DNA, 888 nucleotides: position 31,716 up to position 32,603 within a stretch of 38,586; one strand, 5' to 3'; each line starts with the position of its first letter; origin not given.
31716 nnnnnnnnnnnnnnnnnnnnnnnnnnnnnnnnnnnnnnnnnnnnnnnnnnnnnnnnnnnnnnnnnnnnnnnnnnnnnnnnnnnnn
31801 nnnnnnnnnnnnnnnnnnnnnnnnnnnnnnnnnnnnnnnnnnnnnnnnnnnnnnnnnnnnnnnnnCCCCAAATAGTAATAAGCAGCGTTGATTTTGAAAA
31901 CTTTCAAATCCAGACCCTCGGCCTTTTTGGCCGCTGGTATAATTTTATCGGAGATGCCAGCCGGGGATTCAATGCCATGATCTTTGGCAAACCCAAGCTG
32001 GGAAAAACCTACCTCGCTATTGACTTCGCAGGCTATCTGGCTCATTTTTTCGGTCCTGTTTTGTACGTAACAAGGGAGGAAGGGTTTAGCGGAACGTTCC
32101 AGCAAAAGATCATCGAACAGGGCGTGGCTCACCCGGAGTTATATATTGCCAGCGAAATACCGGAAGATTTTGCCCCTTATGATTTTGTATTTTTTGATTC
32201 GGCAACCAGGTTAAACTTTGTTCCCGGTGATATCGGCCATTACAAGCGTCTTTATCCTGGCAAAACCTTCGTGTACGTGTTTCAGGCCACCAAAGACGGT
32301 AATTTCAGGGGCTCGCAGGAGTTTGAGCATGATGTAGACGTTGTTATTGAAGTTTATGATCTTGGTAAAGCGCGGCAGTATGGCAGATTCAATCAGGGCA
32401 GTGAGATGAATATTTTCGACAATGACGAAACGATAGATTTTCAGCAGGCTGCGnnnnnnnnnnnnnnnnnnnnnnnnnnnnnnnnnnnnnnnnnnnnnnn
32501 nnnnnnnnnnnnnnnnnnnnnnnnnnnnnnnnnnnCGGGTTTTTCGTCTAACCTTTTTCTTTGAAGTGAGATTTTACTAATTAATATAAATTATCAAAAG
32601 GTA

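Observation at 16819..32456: About 16 kb of phage-like genes with a lysis cassette but no recognisable terminase, portal, HK97 capsid or tail genes: a candidate non-tailed, membrane-containing virus or a new kind of mobile element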

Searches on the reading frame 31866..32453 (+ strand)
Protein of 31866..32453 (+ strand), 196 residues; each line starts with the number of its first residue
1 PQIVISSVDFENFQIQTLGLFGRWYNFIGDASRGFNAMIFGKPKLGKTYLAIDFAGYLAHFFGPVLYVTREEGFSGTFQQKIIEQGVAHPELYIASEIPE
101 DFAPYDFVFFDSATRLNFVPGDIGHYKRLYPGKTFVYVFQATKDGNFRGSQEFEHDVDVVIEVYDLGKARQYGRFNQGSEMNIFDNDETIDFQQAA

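Call 88: search_solved_structures(query=A5, max_evalue=10)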
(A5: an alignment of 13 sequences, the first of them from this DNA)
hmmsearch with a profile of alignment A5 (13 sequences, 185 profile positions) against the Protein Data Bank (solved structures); distinct sequences matched with E-value up to 10: 51.
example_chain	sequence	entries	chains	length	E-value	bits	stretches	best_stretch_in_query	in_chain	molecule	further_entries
3cmu_A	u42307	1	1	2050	1.9e-08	37.6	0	37-82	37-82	Protein recA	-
3cmt_A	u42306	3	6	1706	6.2e-07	32.7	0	37-83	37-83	Protein recA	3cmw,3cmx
5lkm_A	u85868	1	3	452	2.4e-06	30.8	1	24-184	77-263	DNA repair protein RadA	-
8rxc_D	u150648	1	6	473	2.8e-06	30.6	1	24-184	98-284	DNA repair protein RadA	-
3cmv_A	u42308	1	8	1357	2.4e-05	27.5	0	37-83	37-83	Protein recA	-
2px0_A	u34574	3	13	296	0.011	18.9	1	30-139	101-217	Flagellar biosynthesis protein flhF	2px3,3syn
9zzr_D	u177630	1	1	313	0.026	17.6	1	39-89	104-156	DNA repair protein RAD51 homolog 4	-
8faz_D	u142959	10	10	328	0.028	17.5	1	39-89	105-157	DNA repair protein RAD51 homolog 4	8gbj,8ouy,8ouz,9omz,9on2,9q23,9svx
9q25_D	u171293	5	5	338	0.029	17.4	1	39-89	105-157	DNA repair protein RAD51 homolog 4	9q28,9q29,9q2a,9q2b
4oc9_A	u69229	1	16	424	0.034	17.3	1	20-162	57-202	Putative O-acetylhomoserine (Thiol)-lyase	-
1f48_A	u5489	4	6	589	0.057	16.5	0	36-89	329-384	ARSENITE-TRANSLOCATING ATPASE | ARSENICAL PUMP-DRIVING ATPASE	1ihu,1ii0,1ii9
4i5x_A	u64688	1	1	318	0.18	14.9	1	44-98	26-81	Aldo-keto reductase family 1 member B10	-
4gq0_A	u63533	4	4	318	0.18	14.9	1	44-98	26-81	Aldo-keto reductase family 1 member B10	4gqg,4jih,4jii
1zua_X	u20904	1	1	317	0.18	14.9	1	44-98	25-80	Aldo-keto reductase family 1 member B10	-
4xzm_X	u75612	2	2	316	0.18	14.8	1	44-98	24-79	Aldo-keto reductase family 1 member B10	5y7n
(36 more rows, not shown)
